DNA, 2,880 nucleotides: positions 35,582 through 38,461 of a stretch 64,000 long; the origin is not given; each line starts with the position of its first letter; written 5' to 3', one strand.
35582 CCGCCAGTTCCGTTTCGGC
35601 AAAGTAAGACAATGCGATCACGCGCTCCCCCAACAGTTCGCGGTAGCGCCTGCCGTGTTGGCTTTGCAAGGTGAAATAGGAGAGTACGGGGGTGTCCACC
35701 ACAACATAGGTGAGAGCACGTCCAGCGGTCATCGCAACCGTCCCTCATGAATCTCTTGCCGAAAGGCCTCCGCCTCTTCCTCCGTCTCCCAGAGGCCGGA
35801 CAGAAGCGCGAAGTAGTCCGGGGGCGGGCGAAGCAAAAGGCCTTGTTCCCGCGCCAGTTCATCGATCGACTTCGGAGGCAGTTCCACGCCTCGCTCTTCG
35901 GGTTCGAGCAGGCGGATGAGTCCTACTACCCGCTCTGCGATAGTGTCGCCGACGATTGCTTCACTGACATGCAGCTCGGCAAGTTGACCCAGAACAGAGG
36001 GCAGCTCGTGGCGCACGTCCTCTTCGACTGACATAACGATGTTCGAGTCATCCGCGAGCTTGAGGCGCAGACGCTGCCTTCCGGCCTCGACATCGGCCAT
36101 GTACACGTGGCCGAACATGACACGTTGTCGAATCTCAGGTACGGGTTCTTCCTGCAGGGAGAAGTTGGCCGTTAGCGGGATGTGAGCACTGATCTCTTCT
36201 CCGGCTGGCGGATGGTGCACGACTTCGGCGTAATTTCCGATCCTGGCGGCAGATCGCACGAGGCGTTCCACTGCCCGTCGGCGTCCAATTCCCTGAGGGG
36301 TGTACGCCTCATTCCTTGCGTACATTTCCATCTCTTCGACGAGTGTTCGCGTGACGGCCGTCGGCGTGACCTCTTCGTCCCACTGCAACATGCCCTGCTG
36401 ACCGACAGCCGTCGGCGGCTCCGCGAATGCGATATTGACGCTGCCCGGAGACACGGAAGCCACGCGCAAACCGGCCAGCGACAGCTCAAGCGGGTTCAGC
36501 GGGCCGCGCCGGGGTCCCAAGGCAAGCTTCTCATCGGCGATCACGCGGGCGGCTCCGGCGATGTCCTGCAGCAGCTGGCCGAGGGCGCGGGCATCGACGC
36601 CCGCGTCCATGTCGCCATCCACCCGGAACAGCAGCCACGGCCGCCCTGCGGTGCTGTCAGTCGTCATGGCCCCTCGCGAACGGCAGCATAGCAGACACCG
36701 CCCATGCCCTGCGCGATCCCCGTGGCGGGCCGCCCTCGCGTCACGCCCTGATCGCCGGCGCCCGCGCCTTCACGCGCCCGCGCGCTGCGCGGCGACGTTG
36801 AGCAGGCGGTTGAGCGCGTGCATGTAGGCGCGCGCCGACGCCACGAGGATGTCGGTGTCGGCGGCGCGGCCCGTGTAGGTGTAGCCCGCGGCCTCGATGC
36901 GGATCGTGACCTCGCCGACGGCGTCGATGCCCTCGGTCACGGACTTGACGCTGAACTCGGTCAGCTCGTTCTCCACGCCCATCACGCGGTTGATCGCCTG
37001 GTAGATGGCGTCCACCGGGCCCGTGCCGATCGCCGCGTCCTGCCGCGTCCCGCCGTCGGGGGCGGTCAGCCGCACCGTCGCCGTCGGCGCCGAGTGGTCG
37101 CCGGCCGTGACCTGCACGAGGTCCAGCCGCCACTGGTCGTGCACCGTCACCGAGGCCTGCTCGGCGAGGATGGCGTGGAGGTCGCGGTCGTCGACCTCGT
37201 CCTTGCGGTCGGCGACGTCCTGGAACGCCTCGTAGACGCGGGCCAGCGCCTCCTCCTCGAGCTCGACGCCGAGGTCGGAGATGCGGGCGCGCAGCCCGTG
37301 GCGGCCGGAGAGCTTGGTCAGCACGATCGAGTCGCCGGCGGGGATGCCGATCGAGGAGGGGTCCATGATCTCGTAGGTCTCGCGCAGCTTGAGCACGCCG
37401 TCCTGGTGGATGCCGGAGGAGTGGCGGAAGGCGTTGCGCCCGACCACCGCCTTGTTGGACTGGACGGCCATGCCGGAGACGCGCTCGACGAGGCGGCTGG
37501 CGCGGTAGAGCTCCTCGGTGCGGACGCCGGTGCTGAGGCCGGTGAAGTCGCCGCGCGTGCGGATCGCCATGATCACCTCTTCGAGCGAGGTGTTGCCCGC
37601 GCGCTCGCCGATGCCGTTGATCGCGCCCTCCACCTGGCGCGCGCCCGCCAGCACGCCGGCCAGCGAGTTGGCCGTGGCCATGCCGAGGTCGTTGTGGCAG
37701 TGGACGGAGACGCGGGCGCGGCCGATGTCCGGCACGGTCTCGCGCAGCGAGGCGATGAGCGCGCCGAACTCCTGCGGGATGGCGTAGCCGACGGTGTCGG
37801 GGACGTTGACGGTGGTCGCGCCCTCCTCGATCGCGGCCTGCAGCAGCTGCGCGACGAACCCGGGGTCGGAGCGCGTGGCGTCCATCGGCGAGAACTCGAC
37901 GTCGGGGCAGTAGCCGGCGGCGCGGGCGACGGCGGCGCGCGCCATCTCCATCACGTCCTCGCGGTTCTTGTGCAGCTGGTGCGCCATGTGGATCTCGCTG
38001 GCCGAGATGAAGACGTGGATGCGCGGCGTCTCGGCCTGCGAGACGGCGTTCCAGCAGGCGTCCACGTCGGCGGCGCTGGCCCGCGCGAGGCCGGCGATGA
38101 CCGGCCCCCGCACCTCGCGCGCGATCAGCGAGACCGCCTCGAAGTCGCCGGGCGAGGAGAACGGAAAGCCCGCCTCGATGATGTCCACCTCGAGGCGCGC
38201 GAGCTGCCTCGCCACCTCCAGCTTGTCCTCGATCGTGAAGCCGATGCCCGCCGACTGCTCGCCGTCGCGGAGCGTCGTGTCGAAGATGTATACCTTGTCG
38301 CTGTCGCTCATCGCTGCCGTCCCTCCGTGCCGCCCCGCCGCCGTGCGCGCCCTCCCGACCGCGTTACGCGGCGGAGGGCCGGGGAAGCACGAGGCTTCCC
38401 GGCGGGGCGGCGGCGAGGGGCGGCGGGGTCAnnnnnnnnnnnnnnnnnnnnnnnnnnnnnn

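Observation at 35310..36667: PIN-domain toxin translationally coupled to an unusually large (312 aa) upstream partner of unknown fold, in a lower-GC patch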

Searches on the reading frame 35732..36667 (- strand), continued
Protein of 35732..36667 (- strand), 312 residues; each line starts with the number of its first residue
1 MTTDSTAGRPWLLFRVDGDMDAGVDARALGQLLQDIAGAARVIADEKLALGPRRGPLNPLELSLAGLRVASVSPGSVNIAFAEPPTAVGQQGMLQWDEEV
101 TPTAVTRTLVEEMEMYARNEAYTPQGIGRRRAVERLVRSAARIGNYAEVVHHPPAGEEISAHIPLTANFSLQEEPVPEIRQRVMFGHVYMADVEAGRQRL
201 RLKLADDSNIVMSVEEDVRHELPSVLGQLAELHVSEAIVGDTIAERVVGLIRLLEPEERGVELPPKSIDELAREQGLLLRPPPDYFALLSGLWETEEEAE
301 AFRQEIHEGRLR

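Call 35: fold_search(model_id=the predicted structure, library=pdb)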
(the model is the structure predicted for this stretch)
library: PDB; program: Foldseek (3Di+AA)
matches with E <= 10: 1137; with E <= 0.001: 0
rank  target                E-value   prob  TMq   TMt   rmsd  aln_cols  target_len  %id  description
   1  1xtd                  1.6e-03  0.95  0.15  0.27  12.6       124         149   10  Structural Analysis of Leishmania mexicana eukaryotic initiation factor 5a (released 2004-10-26)
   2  1x6o                  1.8e-03  0.97  0.15  0.28  12.7       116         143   11  Structural Analysis of Leishmania braziliensis eukaryotic initiation factor 5a (released 2004-08-24)
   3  8bn3_eI               2.2e-03  0.97  0.15  0.27  12.1       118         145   15  Yeast 80S, ES7s delta, eIF5A, Stm1 containing (released 2024-01-10)
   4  5dlq_E                6.3e-03  0.91  0.15  0.27  12.3       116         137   16  Crystal structure of RanGTP-Exportin 4-eIF5A complex (released 2016-06-22)
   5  3g48_A                9.4e-03  1.00  0.18  0.44   7.4        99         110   18  Crystal structure of chaperone CsaA form Bacillus anthracis str. Ames (released 2009-03-03)
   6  3g48_B                1.1e-02  0.99  0.16  0.41   8.1        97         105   21  Crystal structure of chaperone CsaA form Bacillus anthracis str. Ames (released 2009-03-03)
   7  6q84_F                1.2e-02  0.93  0.16  0.31  12.4       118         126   12  Crystal structure of RanGTP-Pdr6-eIF5A export complex (released 2019-05-01)
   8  5dlq_F                1.3e-02  0.85  0.14  0.27  12.5       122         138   15  Crystal structure of RanGTP-Exportin 4-eIF5A complex (released 2016-06-22)
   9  8g5z_5A               1.4e-02  0.87  0.16  0.28  12.4       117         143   14  mRNA decoding in human is kinetically and structurally distinct from bacteria (GA state) (released 2023-04-19)
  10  1h9j                  1.5e-02  0.90  0.15  0.30  13.9       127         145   18  Two crystal structures of the cytoplasmic molybdate-binding protein ModG suggest a novel cooperative binding mechanism a (released 2001-05-11)
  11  7obn_A                1.5e-02  0.84  0.16  0.17  13.9       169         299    9  Structural investigations of a new L3 DNA ligase: structure-function analysis (released 2022-02-09)
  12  7yny_C                1.6e-02  0.98  0.15  0.15   6.3        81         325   10  Crystal structure of baculovirus LEF-3 from Helicoverpa armigera nucleopolyhedrovirus (released 2023-01-25)
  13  6aqh_B                1.8e-02  0.98  0.17  0.12  10.2       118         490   13  Crystal Structure of Lysyl-tRNA Synthetase from Mycobacterium thermoresistibile complexed with L-lysine and Cladospori (released 2017-08-30)
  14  6lbu_A                2.1e-02  0.85  0.15  0.23  16.6       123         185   11  Crystal structure of yeast Stn1 and Ten1 (released 2020-07-15)
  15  6aqh_A                2.5e-02  0.97  0.17  0.12   9.5       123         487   13  Crystal Structure of Lysyl-tRNA Synthetase from Mycobacterium thermoresistibile complexed with L-lysine and Cladospori (released 2017-08-30)
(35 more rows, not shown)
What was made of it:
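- OB folds commonly bind nucleic acids, and the top Foldseek hits are mostly RNA/ssDNA-binding OB proteins (call 35). The OB assignment itself is weak (best E 1.6e-3, call 35). The top structural matches to the barrel are mostly RNA- and tRNA-binding OB domains (call 35).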

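Call 39: search_protein_families(library=ncbifam, proteins=[P0022, P0064, P0074, P0076, P0081, P0086, P0088, P0090, P0091, P0092], max_evalue=1)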
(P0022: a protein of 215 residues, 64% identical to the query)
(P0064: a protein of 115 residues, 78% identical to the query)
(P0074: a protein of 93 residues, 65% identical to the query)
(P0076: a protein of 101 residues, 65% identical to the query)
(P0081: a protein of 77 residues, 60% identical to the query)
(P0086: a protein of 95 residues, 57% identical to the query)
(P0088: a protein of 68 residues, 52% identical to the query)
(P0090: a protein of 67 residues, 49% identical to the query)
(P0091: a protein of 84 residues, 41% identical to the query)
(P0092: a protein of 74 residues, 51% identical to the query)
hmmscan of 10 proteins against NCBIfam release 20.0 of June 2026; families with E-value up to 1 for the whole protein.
P0022 (215 aa): 0 families

P0064 (115 aa): 0 families

P0074 (93 aa): 0 families

P0076 (101 aa): 0 families

P0081 (77 aa): 1 family
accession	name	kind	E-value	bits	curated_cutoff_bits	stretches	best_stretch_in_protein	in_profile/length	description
NF004767.0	PRK06105.1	subfamily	0.19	10.2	517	1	29-70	404-445/460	aminotransferase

P0086 (95 aa): 0 families

P0088 (68 aa): 0 families

P0090 (67 aa): 0 families

P0091 (84 aa): 0 families

P0092 (74 aa): 0 families

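Call 53: search_protein_families(library=phrogs, proteins=[L013:2266-2769:+, L013:3041-3334:+, L013:3506-3967:+, L013:4747-5613:+, L013:1059-1532:+], max_evalue=0.01)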
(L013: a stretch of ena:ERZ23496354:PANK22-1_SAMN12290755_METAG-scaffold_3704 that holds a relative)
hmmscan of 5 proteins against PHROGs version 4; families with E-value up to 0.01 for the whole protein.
L013:2266-2769:+ (167 aa): 7 families
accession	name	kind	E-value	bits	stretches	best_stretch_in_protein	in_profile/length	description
phrog_6701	-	unknown function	5.6e-07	30.4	1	18-130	16-128/169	-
phrog_12015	-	unknown function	7.9e-07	29.8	1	71-136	93-151/165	-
phrog_7606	-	unknown function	0.001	20.5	0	30-77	80-127/134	-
phrog_10030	-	tail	0.0016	16.7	1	38-125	1251-1329/2105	tail length tape measure protein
phrog_25855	-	unknown function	0.0028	18.6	0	87-142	66-121/136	-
phrog_5553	-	unknown function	0.0042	18.3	0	52-114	26-91/114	-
phrog_17872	-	unknown function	0.0065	18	0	10-103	5-98/100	-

L013:3041-3334:+ (97 aa): 0 families

L013:3506-3967:+ (153 aa): 0 families

L013:4747-5613:+ (289 aa): 1 family
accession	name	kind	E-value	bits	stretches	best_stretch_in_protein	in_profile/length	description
phrog_19090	-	unknown function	3e-30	106.5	1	38-193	40-191/191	-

L013:1059-1532:+ (157 aa): 3 families
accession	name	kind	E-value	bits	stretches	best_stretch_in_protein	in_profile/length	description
phrog_16435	-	unknown function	0.0034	18.6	0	81-117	4-39/107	-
phrog_32816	-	unknown function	0.0063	17.5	0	14-63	9-61/84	-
phrog_21013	-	unknown function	0.0064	17.6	0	24-76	8-59/116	-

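Call 78: find_encoding_contigs(protein=P0090, flank=2500, max_places=3)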
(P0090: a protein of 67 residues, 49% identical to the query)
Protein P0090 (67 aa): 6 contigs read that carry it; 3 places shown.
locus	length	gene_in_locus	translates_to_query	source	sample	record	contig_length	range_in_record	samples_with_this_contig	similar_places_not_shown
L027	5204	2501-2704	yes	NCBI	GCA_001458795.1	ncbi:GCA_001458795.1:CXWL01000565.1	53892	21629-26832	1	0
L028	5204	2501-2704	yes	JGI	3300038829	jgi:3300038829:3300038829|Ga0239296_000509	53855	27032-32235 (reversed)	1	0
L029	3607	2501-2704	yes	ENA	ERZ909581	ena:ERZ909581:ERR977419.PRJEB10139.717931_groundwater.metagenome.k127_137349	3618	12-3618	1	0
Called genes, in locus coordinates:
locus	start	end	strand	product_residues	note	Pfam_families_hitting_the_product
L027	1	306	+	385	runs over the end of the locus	PF02771:Acyl-CoA_dh_N (faint), PF02770:Acyl-CoA_dh_M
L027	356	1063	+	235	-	-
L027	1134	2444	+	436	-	PF00890:FAD_binding_2 (weak), PF01134:GIDA (faint), PF01266:DAO, PF01593:Amino_oxidase, PF01946:Thi4 (weak), PF03486:HI0933_like (faint), PF12831:FAD_oxidored (weak), PF13450:NAD_binding_8, +2 more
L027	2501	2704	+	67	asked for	-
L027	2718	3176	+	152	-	PF01850:PIN (weak)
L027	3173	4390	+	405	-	PF02515:CoA_transf_3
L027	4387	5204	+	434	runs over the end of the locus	PF02515:CoA_transf_3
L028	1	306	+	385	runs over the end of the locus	PF02771:Acyl-CoA_dh_N (faint), PF02770:Acyl-CoA_dh_M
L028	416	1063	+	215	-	-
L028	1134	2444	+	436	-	PF00890:FAD_binding_2 (weak), PF01134:GIDA (faint), PF01266:DAO, PF01593:Amino_oxidase, PF01946:Thi4 (weak), PF03486:HI0933_like (faint), PF12831:FAD_oxidored (weak), PF13450:NAD_binding_8, +2 more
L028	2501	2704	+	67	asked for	-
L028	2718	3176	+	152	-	PF01850:PIN (weak)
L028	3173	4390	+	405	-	PF02515:CoA_transf_3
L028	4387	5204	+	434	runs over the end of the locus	PF02515:CoA_transf_3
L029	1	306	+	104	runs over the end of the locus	?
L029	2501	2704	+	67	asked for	-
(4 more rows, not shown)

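Call 79: find_encoding_contigs(protein=P0092, flank=2500, max_places=3)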
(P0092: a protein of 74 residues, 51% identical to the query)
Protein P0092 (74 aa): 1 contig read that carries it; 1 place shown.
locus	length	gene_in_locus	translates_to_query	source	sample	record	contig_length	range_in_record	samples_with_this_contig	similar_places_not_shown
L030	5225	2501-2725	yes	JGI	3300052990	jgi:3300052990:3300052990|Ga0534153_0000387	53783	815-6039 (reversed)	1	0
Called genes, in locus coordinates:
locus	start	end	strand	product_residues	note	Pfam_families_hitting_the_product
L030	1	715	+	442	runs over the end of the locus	PF19295:SufBD_N, PF01458:SUFBD_core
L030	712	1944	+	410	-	PF00266:Aminotran_5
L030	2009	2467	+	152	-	PF01592:NifU_N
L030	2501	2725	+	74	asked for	-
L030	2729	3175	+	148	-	PF01850:PIN (faint)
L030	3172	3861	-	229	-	PF03737:RraA-like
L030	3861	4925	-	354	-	-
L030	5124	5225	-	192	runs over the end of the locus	PF13302:Acetyltransf_3, PF13420:Acetyltransf_4, PF00583:Acetyltransf_1, PF13523:Acetyltransf_8 (weak)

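Call 80: find_encoding_contigs(protein=P0081, flank=2500, max_places=3)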
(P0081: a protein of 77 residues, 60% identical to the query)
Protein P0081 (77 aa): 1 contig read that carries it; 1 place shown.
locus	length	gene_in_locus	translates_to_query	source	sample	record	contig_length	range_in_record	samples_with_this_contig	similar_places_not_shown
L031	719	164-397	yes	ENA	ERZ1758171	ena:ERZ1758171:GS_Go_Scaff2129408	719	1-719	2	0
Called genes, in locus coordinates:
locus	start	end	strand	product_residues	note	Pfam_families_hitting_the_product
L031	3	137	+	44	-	?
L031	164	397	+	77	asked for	-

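Call 87: search_protein_families(library=pfam, proteins=[L002:7529-8239:+], max_evalue=0.001)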
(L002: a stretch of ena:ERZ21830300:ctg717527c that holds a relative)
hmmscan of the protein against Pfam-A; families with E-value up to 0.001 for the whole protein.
L002:7529-8239:+ (237 aa): 0 families

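Call 88: search_dna_similar(query=window:35732-36667:-, collection=phages, mode=protein, max_evalue=0.01, max_rows=10)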
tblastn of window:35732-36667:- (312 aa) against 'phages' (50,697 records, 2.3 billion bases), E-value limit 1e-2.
No match.

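Call 89: search_dna_similar(query=window:35732-36667:-, collection=plasmids, mode=protein, max_evalue=0.01, max_rows=10)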
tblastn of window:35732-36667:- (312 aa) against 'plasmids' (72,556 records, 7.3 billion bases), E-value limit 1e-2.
No match.
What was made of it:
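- Tried and rejected: tblastn of the protein against the phage and plasmid collections found no match (calls 88, 89).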

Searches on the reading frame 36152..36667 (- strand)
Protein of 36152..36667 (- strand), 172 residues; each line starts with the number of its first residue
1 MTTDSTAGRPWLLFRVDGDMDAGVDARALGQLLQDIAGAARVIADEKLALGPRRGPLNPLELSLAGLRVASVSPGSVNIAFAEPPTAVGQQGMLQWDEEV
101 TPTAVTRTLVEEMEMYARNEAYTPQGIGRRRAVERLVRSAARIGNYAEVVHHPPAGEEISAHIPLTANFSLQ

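Call 54: predict_structure(alignment_id=A5)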
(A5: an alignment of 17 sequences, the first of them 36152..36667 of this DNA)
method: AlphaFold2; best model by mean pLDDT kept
length: 172 residues; sequences in the alignment: 17
mean_pLDDT: 81.7   pTM: 0.80
mean pLDDT of the five models: 81.7, 78.6, 78.6, 77.2, 75.2
residues with pLDDT >= 90: 72; 70-90: 69; 50-70: 17; < 50: 14
segments of 3 or more residues with pLDDT < 50: 1-5, 89-95
pLDDT, mean of each block of 10 residues (from residue 1): 53 90 88 94 88 78 87 80 72 56 92 90 80 93 93 88 75 48
secondary structure, 60 per line:
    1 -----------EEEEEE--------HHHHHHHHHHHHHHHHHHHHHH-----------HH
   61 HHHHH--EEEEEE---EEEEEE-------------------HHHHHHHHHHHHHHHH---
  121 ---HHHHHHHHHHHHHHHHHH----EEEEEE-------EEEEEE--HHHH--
elements in order: E12-17 H26-47 H59-65 E68-73 E77-82 H102-117 H124-141 E146-151 E159-164 H167-170
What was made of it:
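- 36152..36667 (-): A residues 1-172: N-terminal alpha/beta domain (b-a-a-b-b, loop, a-a-b-b). Its core, residues 10-85, is the most conserved part of the protein. The AF2 model of this domain alone has pLDDT 81.7 and pTM 0.80 (call 54).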

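Call 56: fold_search(model_id=the predicted structure, library=pdb)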
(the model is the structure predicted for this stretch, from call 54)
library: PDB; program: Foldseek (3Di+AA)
matches with E <= 10: 149; with E <= 0.001: 0
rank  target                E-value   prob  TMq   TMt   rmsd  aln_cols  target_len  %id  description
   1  7os3_BBB              4.8e-01  0.10  0.21  0.13   9.4       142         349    9  Crystal structure of Rhizobium etli inducible L-asparaginase ReAV solved by S-SAD (orthorhombic form START) (released 2021-11-24)
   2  9qcu_A                6.2e-01  0.11  0.22  0.12   9.1       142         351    9  Crystal structure of Rhizobium etli L-asparaginase ReAV S48A mutant (released 2025-07-16)
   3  6jmk_B                6.2e-01  0.04  0.14  0.17  14.5       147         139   13  Ribosomal protein S7 from Mycobacterium tuberculosis (released 2019-03-20)
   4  9qcw_A                6.9e-01  0.08  0.20  0.11  12.3       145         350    8  Crystal structure of Rhizobium etli L-asparaginase ReAV K51A mutant (released 2025-07-16)
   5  7os5_AAA              8.8e-01  0.09  0.22  0.12   8.9       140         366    8  Crystal structure of Rhizobium etli inducible L-asparaginase ReAV (orthorhombic form OP) (released 2021-11-24)
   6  7nhk_h                8.8e-01  0.03  0.13  0.15  14.9       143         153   14  LsaA, an antibiotic resistance ABCF, in complex with 70S ribosome from Enterococcus faecalis (released 2021-05-05)
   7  9qcu_B                9.4e-01  0.09  0.22  0.12   8.9       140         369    8  Crystal structure of Rhizobium etli L-asparaginase ReAV S48A mutant (released 2025-07-16)
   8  9g68_A                9.4e-01  0.06  0.19  0.11  10.6       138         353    9  Crystal structure of Rhizobium etli L-asparaginase ReAV K138A mutant in complex with L-Asn (released 2025-01-15)
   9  7oz6_BBB              1.1e+00  0.07  0.21  0.11  11.7       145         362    7  Crystal structure of Rhizobium etli inducible L-asparaginase ReAV (monoclinic form MC) (released 2021-11-24)
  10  7os6_BBB              1.2e+00  0.08  0.22  0.13   8.9       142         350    8  Crystal structure of Rhizobium etli inducible L-asparaginase ReAV (monoclinic form MP1) (released 2021-11-24)
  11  9qcz_D                1.2e+00  0.07  0.21  0.12  10.8       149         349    9  Crystal structure of Rhizobium etli L-asparaginase ReAV K263A mutant (released 2025-07-16)
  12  9g67_B                1.3e+00  0.08  0.22  0.12   8.8       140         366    8  Crystal structure of Rhizobium etli L-asparaginase ReAV K138H mutant in complex with L-Asn (released 2025-01-15)
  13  9g68_B                1.3e+00  0.08  0.21  0.12   9.1       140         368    9  Crystal structure of Rhizobium etli L-asparaginase ReAV K138A mutant in complex with L-Asn (released 2025-01-15)
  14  8ruf_C                1.3e+00  0.07  0.21  0.12  10.7       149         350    9  Crystal structure of Rhizobium etli L-asparaginase ReAV D187A mutant (released 2024-04-17)
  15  1dhn                  1.3e+00  0.08  0.15  0.20   9.5        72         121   12  1.65 ANGSTROM RESOLUTION STRUCTURE OF 7,8-DIHYDRONEOPTERIN ALDOLASE FROM STAPHYLOCOCCUS AUREUS (released 1999-04-20)
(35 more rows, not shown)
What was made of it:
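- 36152..36667 (-): Best Foldseek match in the PDB is E 0.48, TM<=0.23 (call 56).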

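Call 72: fold_search(model_id=the predicted structure, library=viral)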
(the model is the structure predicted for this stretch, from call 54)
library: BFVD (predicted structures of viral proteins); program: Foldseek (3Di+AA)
matches with E <= 10: 219; with E <= 0.001: 1
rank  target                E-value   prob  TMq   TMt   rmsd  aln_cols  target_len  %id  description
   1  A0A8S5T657            4.3e-05  1.00  0.57  0.39   5.9       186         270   13  Uncharacterized protein [Myoviridae sp. ctLIM9]
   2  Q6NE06                3.4e-02  0.94  0.50  0.27   6.1       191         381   10  Uncharacterized protein [Leptospira phage LE1]
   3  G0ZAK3                3.8e-01  0.14  0.26  0.32  11.1       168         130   13  E4 ORF2 [titi monkey adenovirus 1]
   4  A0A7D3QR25            5.7e-01  0.04  0.13  0.06  18.9       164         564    9  (no name in the UniProt tables at hand)
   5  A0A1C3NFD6            6.5e-01  0.06  0.18  0.12  14.9       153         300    6  (no name in the UniProt tables at hand)
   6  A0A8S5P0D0            6.9e-01  0.14  0.27  0.31  10.5       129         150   13  Uncharacterized protein [Siphoviridae sp. ctTBR23]
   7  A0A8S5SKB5            7.3e-01  0.09  0.27  0.28  13.7       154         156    8  Uncharacterized protein [Siphoviridae sp. ctrCN24]
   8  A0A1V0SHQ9            8.7e-01  0.03  0.17  0.14  20.1       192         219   10  Uncharacterized protein [Klosneuvirus KNV1]
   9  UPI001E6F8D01         9.3e-01  0.08  0.14  0.20  12.7        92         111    8  (no name look-up for this kind of identifier)
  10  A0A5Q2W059            9.8e-01  0.05  0.16  0.07  16.2       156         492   10  (no name in the UniProt tables at hand)
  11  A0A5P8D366            1.1e+00  0.03  0.20  0.18  16.5       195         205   13  (no name in the UniProt tables at hand)
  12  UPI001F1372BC         1.3e+00  0.04  0.16  0.12  12.2       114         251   10  (no name look-up for this kind of identifier)
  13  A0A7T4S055            1.3e+00  0.08  0.18  0.16  11.0       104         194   12  53K protein [Pacific black duck aviadenovirus]
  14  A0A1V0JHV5            1.4e+00  0.06  0.22  0.17  13.2       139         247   15  (no name in the UniProt tables at hand)
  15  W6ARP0                1.4e+00  0.04  0.17  0.20  14.1       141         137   13  Uncharacterized protein [Erwinia phage Ea35-70]
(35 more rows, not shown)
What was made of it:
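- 36152..36667 (-): BFVD gives an uncharacterised Myoviridae protein at E 4.3e-5, TM 0.57 (call 72).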

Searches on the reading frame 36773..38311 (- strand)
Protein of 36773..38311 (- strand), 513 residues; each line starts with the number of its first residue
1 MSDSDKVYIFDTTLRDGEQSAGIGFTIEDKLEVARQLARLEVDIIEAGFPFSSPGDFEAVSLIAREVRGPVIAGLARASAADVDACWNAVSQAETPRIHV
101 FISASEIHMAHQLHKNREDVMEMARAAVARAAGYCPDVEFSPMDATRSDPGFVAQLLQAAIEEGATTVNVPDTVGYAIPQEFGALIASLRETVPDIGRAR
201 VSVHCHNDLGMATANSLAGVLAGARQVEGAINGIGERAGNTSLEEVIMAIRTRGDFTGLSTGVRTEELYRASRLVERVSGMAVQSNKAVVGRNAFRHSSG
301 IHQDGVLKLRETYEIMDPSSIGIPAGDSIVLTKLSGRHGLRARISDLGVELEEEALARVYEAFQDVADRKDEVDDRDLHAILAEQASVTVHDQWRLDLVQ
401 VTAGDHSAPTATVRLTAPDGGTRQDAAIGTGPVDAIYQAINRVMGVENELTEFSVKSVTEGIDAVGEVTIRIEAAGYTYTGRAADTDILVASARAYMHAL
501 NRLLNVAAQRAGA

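Call 87: search_protein_families(library=pfam, proteins=[window:36773-38311:-], max_evalue=0.001)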
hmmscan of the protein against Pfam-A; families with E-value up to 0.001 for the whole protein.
window:36773-38311:- (513 aa): 3 families
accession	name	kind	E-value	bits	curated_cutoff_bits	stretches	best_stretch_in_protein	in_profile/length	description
PF00682.25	HMGL-like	-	1.5e-85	287.2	29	1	6-275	1-260/260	HMGL-like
PF08502.15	LeuA_dimer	-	1.2e-35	122.7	24.9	1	372-504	1-131/131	LeuA allosteric (dimerisation) domain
PF22617.1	HCS_D2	-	1.1e-25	90.3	27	1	289-370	1-81/82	Homocitrate synthase post-HMGL domain-like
